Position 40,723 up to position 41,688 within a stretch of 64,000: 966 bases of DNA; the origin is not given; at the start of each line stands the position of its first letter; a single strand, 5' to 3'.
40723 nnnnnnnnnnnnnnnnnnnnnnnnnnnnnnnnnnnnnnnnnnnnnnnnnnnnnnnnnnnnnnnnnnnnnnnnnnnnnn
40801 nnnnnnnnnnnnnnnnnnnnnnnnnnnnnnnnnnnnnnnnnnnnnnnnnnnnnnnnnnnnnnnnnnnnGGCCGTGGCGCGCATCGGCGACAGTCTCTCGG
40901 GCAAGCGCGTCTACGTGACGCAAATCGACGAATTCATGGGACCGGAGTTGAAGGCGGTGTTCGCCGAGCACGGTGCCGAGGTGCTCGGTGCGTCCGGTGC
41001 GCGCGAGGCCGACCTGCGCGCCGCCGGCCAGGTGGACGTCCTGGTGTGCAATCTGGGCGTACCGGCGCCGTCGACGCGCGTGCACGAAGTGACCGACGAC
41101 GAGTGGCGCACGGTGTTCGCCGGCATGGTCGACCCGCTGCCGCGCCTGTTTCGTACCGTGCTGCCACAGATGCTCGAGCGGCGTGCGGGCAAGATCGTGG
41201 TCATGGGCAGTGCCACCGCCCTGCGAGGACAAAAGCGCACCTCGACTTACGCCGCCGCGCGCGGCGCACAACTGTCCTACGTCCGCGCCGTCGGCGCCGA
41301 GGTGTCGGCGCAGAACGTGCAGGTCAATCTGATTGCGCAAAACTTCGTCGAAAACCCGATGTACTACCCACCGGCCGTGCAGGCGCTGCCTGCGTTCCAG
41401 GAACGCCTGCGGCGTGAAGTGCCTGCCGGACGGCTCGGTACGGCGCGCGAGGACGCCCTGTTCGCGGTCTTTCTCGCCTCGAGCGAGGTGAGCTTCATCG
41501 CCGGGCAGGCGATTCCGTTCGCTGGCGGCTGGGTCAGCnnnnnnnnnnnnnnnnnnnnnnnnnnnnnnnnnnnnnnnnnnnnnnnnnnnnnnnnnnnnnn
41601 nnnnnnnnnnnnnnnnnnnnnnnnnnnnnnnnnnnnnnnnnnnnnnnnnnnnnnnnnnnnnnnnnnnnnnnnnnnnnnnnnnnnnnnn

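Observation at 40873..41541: SDR-fold protein carrying the halohydrin dehalogenase fingerprint instead of an NAD(P)-dependent SDR signature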

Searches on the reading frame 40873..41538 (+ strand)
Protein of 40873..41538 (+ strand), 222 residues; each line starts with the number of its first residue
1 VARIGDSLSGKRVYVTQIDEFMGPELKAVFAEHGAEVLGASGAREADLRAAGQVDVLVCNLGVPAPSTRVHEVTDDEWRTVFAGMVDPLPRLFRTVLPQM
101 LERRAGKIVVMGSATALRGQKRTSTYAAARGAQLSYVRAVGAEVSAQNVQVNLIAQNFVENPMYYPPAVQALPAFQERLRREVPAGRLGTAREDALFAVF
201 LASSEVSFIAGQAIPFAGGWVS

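Call 3: search_protein_families(library=pfam, proteins=[window:40873-41538:+], max_evalue=0.01)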
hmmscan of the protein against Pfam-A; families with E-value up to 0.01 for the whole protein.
window:40873-41538:+ (222 aa): 2 families
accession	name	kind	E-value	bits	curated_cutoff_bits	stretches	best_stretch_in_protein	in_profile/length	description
PF13561.12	adh_short_C2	-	3.3e-28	99.3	27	1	50-220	68-235/236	Enoyl-(Acyl carrier protein) reductase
PF00106.31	adh_short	-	9.5e-20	71.3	26.6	1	50-163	74-186/195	short chain dehydrogenase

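Call 4: search_protein_families(library=ncbifam, proteins=[window:40873-41538:+], max_evalue=0.01)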
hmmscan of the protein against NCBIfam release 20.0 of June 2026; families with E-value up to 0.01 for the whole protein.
window:40873-41538:+ (222 aa): 178 families (the best 25 are shown)
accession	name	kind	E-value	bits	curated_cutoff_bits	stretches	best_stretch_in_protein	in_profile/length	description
NF004791.0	PRK06138.1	equivalog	4.9e-30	104.6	312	1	49-221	77-250/252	SDR family oxidoreductase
NF009466.0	PRK12826.1-2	subfamily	5.1e-30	104.7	222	1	47-219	75-243/248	3-oxoacyl-ACP reductase FabG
NF047420.2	EF_P_mod_YmfI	equivalog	3.4e-27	95.7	238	1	50-220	70-235/236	elongation factor P 5-aminopentanone reductase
NF005559.1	PRK07231.1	subfamily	3.6e-27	95.4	215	1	42-221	69-248/249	glucose 1-dehydrogenase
NF052558.1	MBtsdlDhBudC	equivalog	7.8e-27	94.4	270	1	49-220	74-241/250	meso-2,3-butanediol dehydrogenase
TIGR01830.1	3oxo_ACP_reduc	equivalog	2.3e-26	92.9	297.75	1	49-220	72-238/239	3-oxoacyl-[acyl-carrier-protein] reductase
NF004197.0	PRK05653.1-1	equivalog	4.5e-26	92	332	1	49-220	80-246/249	3-oxoacyl-ACP reductase FabG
NF004198.0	PRK05653.1-3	equivalog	7.8e-26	91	296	1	49-220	80-246/248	3-oxoacyl-ACP reductase FabG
NF053542.1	FlxB_rubin_SDR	equivalog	3e-25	89.3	340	1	52-219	79-238/239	flexirubin biosynthesis SDR family reductase FlxB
NF005469.0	PRK07063.1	equivalog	1e-24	87.5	306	1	48-219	81-253/260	SDR family oxidoreductase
NF009464.0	PRK12824.1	subfamily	2e-24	86.6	269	1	50-220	77-242/245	3-oxoacyl-ACP reductase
NF053701.1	CsHdxCHCADhChcB2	equivalog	2.5e-24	86.1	350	1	46-221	72-243/245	cis-4-hydroxycyclohexanecarboxylate dehydrogenase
TIGR01829.1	AcAcCoA_reduct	subfamily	1.4e-23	83.8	302.1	1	49-219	74-239/242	acetoacetyl-CoA reductase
NF009468.0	PRK12826.1-4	equivalog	4.1e-23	82.4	318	1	48-219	79-246/256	SDR family oxidoreductase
NF004202.0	PRK05653.2-2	equivalog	5.1e-23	81.9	333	1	48-220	79-247/259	3-oxoacyl-ACP reductase FabG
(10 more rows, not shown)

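Call 5: search_solved_structures(query=window:40873-41538:+, max_evalue=1, show_alignments=4)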
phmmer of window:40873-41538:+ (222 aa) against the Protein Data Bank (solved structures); distinct sequences matched with E-value up to 1: 528 (the best 60 are shown).
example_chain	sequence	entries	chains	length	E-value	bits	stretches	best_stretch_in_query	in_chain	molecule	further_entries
7b73_A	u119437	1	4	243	1.1e-75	257.2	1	6-221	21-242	Short-chain dehydrogenase/reductase SDR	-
8xxb_A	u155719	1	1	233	2.5e-74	252.8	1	7-221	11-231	Short-chain dehydrogenase/reductase SDR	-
4zd6_A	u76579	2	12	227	1.5e-52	181.6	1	7-221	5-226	Halohydrin epoxidase B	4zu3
5b12_A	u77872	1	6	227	1.2e-50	175.5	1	7-221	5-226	Halohydrin epoxidase B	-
6a41_A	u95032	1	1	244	4.7e-28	101.7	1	39-220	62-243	dehalogenase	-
6t5x_A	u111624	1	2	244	3.9e-26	95.4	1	49-220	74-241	3-oxoacyl-[acyl-carrier-protein] reductase FabG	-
6t7m_A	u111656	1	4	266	5.4e-26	95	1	49-220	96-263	3-oxoacyl-[acyl-carrier-protein] reductase FabG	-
6t77_A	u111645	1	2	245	2.1e-24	89.7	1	51-220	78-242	3-oxoacyl-ACP reductase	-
5cdy_A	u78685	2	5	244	6.1e-24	88.2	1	48-220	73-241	3-oxoacyl-[acyl-carrier protein] reductase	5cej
1i01_A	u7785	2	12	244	1.4e-23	87.1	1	51-220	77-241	BETA-KETOACYL [ACP] REDUCTASE | 3-oxoacyl-[acyl-carrier protein] reductase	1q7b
1q7c_A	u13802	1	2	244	5.2e-23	85.2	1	51-220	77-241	3-oxoacyl-[acyl-carrier protein] reductase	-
5end_A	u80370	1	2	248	5.7e-23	85.1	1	51-220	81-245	3-oxoacyl-[acyl-carrier-protein] reductase FabG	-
8h8y_A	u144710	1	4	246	6.6e-23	84.9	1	40-220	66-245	alpha/beta hydrolase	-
3rro_A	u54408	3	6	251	6.7e-23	84.8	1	51-220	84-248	3-ketoacyl-(acyl-carrier-protein) reductase | 3-oxoacyl-[acyl-carrier protein] reductase | 3-oxoacyl-[acyl-carrier-protein] reductase FabG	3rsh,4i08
3op4_A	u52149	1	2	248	6.7e-23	84.8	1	50-220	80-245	3-oxoacyl-[acyl-carrier protein] reductase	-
8xwk_A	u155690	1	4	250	1.6e-16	64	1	10-221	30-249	SDR family oxidoreductase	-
8y11_A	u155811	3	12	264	1.6e-16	64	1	10-221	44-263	SDR family oxidoreductase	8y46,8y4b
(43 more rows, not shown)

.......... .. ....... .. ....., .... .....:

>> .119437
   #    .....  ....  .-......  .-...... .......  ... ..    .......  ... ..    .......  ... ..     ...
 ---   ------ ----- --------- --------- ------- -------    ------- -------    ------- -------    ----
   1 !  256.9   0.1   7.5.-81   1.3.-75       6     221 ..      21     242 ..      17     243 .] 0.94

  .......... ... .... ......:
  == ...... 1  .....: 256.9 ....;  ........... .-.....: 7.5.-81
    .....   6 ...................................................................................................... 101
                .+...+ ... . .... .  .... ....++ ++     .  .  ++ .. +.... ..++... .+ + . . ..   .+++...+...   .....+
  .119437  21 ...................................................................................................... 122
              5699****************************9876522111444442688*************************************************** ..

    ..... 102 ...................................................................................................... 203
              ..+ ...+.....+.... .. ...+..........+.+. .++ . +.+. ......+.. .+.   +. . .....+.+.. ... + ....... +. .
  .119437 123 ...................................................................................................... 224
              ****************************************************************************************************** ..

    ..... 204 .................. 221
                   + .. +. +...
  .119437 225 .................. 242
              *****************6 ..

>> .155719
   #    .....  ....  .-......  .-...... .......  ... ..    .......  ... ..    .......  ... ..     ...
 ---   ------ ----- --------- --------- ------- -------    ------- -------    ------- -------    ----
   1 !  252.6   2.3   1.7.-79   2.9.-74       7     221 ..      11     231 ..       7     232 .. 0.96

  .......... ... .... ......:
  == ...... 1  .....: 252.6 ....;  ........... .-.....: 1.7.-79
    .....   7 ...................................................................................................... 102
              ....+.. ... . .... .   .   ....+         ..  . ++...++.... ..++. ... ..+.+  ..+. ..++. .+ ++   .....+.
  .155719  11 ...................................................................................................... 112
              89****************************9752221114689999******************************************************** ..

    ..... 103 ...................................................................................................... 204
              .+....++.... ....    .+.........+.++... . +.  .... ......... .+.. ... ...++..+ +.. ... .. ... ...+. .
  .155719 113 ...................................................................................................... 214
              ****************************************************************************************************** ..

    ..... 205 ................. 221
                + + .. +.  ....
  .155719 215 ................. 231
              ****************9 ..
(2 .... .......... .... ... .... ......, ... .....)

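Call 6: find_homologous_proteins(query=window:40873-41538:+, max_evalue=1e-10)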
Query window:40873-41538:+ (222 aa): 5298 proteins with E <= 1e-10 among 6846 candidates; the best 120 are listed.
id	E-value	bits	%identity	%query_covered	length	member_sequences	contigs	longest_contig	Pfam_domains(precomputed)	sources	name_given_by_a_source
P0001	7.2e-138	475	100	100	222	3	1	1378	PF13561.13,PF00106.32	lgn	-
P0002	4.0e-136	469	98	100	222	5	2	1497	PF13561.13,PF00106.32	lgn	-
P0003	5.7e-133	459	95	100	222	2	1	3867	PF13561.13,PF00106.32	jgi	-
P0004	2.4e-132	457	95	100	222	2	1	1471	PF13561.13,PF00106.32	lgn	-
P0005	8.9e-131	452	95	100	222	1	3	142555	PF13561.13,PF00106.32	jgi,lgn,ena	-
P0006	4.4e-130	450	94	100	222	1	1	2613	PF13561.13,PF00106.32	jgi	-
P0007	4.6e-130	450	94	100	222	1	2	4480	PF13561.13,PF00106.32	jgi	jgi:2-keto-3-deoxy-L-fuconate dehydrogenase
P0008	1.2e-129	448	94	100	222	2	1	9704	PF13561.13,PF00106.32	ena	-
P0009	2.9e-125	434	91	100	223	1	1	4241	PF13561.13,PF00106.32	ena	-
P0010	1.1e-124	432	90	100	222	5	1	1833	PF13561.13,PF00106.32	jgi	-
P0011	2.9e-124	431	89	100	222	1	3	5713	PF13561.13,PF00106.32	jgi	jgi:2-keto-3-deoxy-L-fuconate dehydrogenase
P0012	7.6e-124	429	89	100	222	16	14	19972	PF13561.13,PF00106.32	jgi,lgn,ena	-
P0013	2.1e-123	428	89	100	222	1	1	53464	PF13561.13,PF00106.32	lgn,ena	-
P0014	4.7e-123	427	88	100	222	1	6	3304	PF13561.13,PF00106.32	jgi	jgi:2-keto-3-deoxy-L-fuconate dehydrogenase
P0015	1.3e-122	425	88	100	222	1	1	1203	PF13561.13,PF00106.32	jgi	-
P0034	1.3e-116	406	86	100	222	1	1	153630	PF13561.13,PF00106.32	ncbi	-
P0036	8.0e-104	364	78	100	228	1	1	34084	PF13561.13,PF00106.32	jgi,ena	-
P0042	4.5e-103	361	76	100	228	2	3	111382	PF13561.13,PF00106.32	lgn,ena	-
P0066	7.0e-101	354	75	99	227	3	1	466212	PF13561.13,PF00106.32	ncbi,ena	-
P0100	1.0e-97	344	74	99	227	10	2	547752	PF13561.13,PF00106.32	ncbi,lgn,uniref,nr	ncbi:SDR family oxidoreductase [Quisquiliibacterium transsilvanicum]|uniref:NAD(P)-dependent dehydro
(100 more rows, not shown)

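Call 14: find_encoding_contigs(protein=P0005, flank=10000, max_places=3)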
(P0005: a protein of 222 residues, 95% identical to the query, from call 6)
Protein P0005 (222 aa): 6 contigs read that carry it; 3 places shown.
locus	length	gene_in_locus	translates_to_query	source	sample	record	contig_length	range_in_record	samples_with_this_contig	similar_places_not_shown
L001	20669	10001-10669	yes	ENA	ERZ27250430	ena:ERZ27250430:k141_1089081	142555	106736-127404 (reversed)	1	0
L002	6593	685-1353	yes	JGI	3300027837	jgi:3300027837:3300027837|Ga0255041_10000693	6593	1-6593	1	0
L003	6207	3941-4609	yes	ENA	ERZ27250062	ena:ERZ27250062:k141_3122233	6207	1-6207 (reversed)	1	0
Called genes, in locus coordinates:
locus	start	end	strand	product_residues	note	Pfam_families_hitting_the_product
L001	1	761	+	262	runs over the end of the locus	PF10502:Peptidase_S26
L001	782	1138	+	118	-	PF16137:DUF4845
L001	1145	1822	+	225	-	PF22935:RM44_endonuclase (faint), PF14622:Ribonucleas_3_3, PF00636:Ribonuclease_3, PF00035:dsrm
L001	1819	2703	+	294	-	PF01926:MMR_HSR1, PF02421:FeoB_N, PF00009:GTP_EFTU (weak), PF07650:KH_2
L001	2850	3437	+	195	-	PF02565:RecO_C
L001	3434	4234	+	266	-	PF03740:PdxJ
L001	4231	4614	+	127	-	PF01648:ACPS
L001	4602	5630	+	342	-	PF00933:Glyco_hydro_3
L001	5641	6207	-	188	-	PF08207:EFP_N, PF01132:EFP, PF09285:Elong-fact-P_C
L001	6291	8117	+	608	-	PF01541:GIY-YIG, PF27096:UvrC_M, PF02151:UVR (weak), PF22920:UvrC_RNaseH, PF08459:UvrC_RNaseH_dom, PF00633:HHH (faint), PF12826:HHH_2 (weak), PF14520:HHH_5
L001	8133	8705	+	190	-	PF01066:CDP-OH_P_transf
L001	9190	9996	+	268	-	PF01557:FAA_hydrolase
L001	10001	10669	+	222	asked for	PF13561:adh_short_C2, PF00106:adh_short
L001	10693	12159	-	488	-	PF00501:AMP-binding, PF13193:AMP-binding_C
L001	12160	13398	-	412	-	PF02771:Acyl-CoA_dh_N, PF02770:Acyl-CoA_dh_M, PF00441:Acyl-CoA_dh_1, PF08028:Acyl-CoA_dh_2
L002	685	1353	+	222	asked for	PF13561:adh_short_C2, PF00106:adh_short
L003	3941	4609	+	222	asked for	PF13561:adh_short_C2, PF00106:adh_short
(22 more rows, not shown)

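Call 15: find_encoding_contigs(protein=P0100, flank=8000, max_places=2)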
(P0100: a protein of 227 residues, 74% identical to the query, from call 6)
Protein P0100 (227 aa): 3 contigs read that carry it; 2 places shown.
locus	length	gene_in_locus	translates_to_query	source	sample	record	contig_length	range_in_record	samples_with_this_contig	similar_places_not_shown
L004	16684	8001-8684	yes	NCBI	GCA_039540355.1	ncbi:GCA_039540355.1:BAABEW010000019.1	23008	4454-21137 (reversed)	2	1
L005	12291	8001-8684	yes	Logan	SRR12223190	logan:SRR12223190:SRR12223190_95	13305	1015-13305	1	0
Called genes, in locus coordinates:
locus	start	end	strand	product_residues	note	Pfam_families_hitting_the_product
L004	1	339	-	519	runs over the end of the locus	PF00501:AMP-binding, PF13193:AMP-binding_C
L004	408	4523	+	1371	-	PF00176:SNF2-rel_dom, PF00271:Helicase_C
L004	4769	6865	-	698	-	PF16177:ACAS_N, PF00501:AMP-binding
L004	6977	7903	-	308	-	PF02016:Peptidase_S66, PF17676:Peptidase_S66C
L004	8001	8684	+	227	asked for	PF13561:adh_short_C2, PF00106:adh_short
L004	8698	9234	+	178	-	PF02627:CMD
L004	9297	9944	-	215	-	PF04972:BON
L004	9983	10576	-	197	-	PF13580:SIS_2, PF01380:SIS (weak)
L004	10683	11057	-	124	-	PF02021:UPF0102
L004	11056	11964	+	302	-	PF00590:TP_methylase, PF23016:RsmI_C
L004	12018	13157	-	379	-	PF03330:DPBB_1, PF05036:SPOR (weak)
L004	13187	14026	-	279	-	PF01497:Peripla_BP_2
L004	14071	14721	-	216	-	PF01323:DSBA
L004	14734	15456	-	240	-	PF05036:SPOR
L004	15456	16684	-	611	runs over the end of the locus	PF03485:Arg_tRNA_synt_N, PF00750:tRNA-synt_1d, PF05746:DALR_1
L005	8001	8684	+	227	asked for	PF13561:adh_short_C2, PF00106:adh_short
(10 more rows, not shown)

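Call 16: find_encoding_contigs(protein=P0066, flank=8000, max_places=2)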
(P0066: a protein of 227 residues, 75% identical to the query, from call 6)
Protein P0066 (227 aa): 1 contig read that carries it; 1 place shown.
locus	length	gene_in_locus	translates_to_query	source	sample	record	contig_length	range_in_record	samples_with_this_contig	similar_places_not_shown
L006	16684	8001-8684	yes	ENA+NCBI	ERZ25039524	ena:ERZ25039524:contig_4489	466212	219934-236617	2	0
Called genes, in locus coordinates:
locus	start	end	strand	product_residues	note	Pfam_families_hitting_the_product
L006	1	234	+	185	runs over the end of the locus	PF00441:Acyl-CoA_dh_1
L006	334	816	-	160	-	PF13622:4HBT_3, PF03061:4HBT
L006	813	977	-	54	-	-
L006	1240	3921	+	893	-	PF00989:PAS (faint), PF08447:PAS_3, PF00512:HisKA, PF02518:HATPase_c, PF00072:Response_reg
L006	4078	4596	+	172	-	PF07366:SnoaL, PF12680:SnoaL_2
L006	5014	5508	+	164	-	-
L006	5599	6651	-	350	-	PF01212:Beta_elim_lyase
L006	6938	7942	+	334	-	PF03401:TctC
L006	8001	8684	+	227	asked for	PF13561:adh_short_C2, PF00106:adh_short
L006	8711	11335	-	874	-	PF09371:Tex_N, PF22706:Tex_central_region, PF14639:YqgF (weak), PF16921:Tex_YqgF, PF12836:HHH_3, PF17674:HHH_9, PF00575:S1, PF23459:S1_RRP5, +1 more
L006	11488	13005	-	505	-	PF03403:PAF-AH_p_II (faint)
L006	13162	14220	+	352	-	PF21320:WHD_Rv2258c, PF00891:Methyltransf_2, PF01209:Ubie_methyltran, PF13489:Methyltransf_23, PF05175:MTS, PF08241:Methyltransf_11, PF08242:Methyltransf_12, PF13649:Methyltransf_25, +1 more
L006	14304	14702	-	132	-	PF03061:4HBT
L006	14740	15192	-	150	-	PF01464:SLT, PF27553:SLT_superhelical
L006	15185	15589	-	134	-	PF14718:SLT_L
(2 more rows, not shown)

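Call 17: find_encoding_contigs(protein=P0034, flank=8000, max_places=2)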
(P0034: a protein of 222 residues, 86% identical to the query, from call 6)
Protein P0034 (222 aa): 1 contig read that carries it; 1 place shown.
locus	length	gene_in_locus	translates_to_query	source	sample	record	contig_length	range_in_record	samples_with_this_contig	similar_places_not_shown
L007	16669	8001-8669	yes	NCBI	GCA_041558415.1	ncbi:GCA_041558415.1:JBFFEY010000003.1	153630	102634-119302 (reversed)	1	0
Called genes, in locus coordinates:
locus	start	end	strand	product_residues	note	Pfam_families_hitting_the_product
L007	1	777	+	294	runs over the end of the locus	PF00009:GTP_EFTU (weak), PF01926:MMR_HSR1, PF02421:FeoB_N, PF03193:RsgA_GTPase (faint), PF07650:KH_2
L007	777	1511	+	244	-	PF11967:RecO_N, PF02565:RecO_C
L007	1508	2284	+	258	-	PF03740:PdxJ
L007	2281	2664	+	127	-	PF01648:ACPS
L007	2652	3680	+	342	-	PF00933:Glyco_hydro_3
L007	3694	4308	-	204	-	PF08207:EFP_N, PF01132:EFP, PF09285:Elong-fact-P_C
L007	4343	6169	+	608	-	PF01541:GIY-YIG, PF27096:UvrC_M, PF02151:UVR (weak), PF22920:UvrC_RNaseH, PF08459:UvrC_RNaseH_dom, PF00633:HHH (faint), PF12826:HHH_2 (weak), PF14520:HHH_5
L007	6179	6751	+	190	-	PF01066:CDP-OH_P_transf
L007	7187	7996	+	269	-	PF01557:FAA_hydrolase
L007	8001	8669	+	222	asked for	PF00106:adh_short, PF13561:adh_short_C2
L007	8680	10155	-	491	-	PF00501:AMP-binding, PF13193:AMP-binding_C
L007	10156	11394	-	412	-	PF02771:Acyl-CoA_dh_N, PF02770:Acyl-CoA_dh_M, PF00441:Acyl-CoA_dh_1, PF08028:Acyl-CoA_dh_2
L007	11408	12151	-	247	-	PF00561:Abhydrolase_1, PF00975:Thioesterase, PF12146:Hydrolase_4, PF12697:Abhydrolase_6, PF06821:Ser_hydrolase (faint), PF10230:LIDHydrolase (weak)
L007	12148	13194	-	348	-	PF26233:NicX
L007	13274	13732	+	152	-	PF06676:DUF1178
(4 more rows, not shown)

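Call 19: find_related_loci(query=A1, collection=genome_contigs, flank=6000)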
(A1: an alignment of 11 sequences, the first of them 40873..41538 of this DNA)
Query A1 (222 aa) in genome_contigs; peptide patterns used: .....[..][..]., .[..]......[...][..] (x = any residue, [..] = any of these).
599 stretches matched a pattern (row limit reached: there are more); 529 encode a relative of the query (tblastn E <= 1e-3); the best 80 are kept; 80 distinct loci.
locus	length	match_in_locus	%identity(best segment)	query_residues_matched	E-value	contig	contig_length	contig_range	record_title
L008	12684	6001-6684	73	1-222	1e-106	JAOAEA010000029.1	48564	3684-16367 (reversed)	MAG: Burkholderiales bacterium isolate SKW247 NODE_28_length_48564_cov_4.560347, whole genome shotgun sequence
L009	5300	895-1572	73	3-222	3e-105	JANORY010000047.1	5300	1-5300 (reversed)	MAG: Burkholderiales bacterium isolate VAR_4_concoct_383 VAR_4_k141_2843412, whole genome shotgun sequence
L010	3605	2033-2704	75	3-220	2e-106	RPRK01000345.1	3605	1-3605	MAG: Burkholderiales bacterium isolate metabat2.802 metabat2.802_Contig_1073139, whole genome shotgun sequence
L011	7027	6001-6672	74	3-220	2e-104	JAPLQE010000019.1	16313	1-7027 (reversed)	MAG: Burkholderiales bacterium isolate LacPavin_0818_WC40_MAG_72_27 LacPavin_0818_WC40_scaffold_1232486, whole genome sh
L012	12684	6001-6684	71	1-222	4e-104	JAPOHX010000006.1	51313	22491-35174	MAG: Betaproteobacteria bacterium isolate bin21 k141_4609457_length_51313_cov_33.0000, whole genome shotgun sequence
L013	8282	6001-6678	73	1-220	4e-103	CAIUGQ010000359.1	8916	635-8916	MAG: uncultured Burkholderiales bacterium isolate Loclat_bin-06114 genome assembly, contig: bin-06114:359/741, whole gen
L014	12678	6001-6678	76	1-220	6e-103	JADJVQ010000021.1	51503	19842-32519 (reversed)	MAG: Burkholderiaceae bacterium isolate Hjor_18-Q3-R7-51_BATAC.292 tig00007564-10-514120, whole genome shotgun sequence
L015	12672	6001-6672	73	3-220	7e-101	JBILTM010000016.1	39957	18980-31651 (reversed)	MAG: Burkholderiaceae bacterium isolate ME2018-07-11_3300044614_group8_bin30 Rohwer_bin2310_scaffold_481_c1, whole genom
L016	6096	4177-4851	73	3-221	4e-100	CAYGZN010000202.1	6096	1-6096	MAG TPA_asm: uncultured Burkholderiaceae bacterium isolate ERP119294_co1_443 genome assembly, contig: NODE_19751_length_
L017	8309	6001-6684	71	1-222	1e-99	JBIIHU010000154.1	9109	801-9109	MAG: Burkholderiaceae bacterium isolate ME2001-08-13pf_3300042453_group1_bin162 Rohwer_bin2084_scaffold_9072_c1, whole g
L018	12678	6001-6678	73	1-220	1e-97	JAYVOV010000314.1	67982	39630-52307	MAG: Burkholderiaceae bacterium isolate GL72_DN_concoct_64 GL72_DN_concoct_64_313, whole genome shotgun sequence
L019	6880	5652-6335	64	1-222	1e-95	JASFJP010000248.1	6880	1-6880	MAG: Desulfobacterales bacterium isolate D0608U02metaG_Bin_613 D0608U02metaG_FD_scaffold_1860_c1, whole genome shotgun s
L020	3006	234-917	65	1-222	4e-97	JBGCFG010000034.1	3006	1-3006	MAG: Burkholderiaceae bacterium isolate SGMAG-27 contig34, whole genome shotgun sequence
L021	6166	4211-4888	68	3-222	2e-94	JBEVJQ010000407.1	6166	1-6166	MAG: Burkholderiaceae bacterium isolate T4R1BO.metabat2.231 T4R1BO.metabat2.231_k133_5447893, whole genome shotgun seque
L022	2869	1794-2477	66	1-222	3e-96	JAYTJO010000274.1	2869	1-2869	MAG: Thermoleophilia bacterium isolate GFS_2964 GFS_2964_273, whole genome shotgun sequence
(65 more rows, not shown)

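Call 35: find_encoding_contigs(protein=P0036, flank=7000, max_places=1)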
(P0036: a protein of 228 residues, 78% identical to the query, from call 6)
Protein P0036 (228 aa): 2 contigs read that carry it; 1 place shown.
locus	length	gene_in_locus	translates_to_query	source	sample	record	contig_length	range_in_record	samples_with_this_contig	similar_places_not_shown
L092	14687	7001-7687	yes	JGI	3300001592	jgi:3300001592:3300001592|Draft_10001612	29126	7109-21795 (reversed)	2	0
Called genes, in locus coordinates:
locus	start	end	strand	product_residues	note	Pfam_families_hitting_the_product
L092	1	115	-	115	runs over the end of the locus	PF03334:PhaG_MnhG_YufB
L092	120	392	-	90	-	PF04066:MrpF_PhaF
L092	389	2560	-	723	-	PF00361:Proton_antipo_M, PF01899:MNHE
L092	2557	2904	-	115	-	PF00420:Oxidored_q2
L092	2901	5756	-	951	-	-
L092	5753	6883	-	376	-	PF01699:Na_Ca_ex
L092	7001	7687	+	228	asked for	PF00106:adh_short, PF13561:adh_short_C2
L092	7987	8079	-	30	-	-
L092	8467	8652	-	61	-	-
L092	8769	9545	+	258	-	PF00005:ABC_tran, PF02463:SMC_N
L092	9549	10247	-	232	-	PF22624:AASDHPPT_N, PF01648:ACPS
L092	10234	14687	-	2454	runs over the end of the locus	PF00668:Condensation, PF00501:AMP-binding, PF00550:PP-binding, PF00668:Condensation, PF00501:AMP-binding, PF13193:AMP-binding_C (weak), PF00550:PP-binding, PF00975:Thioesterase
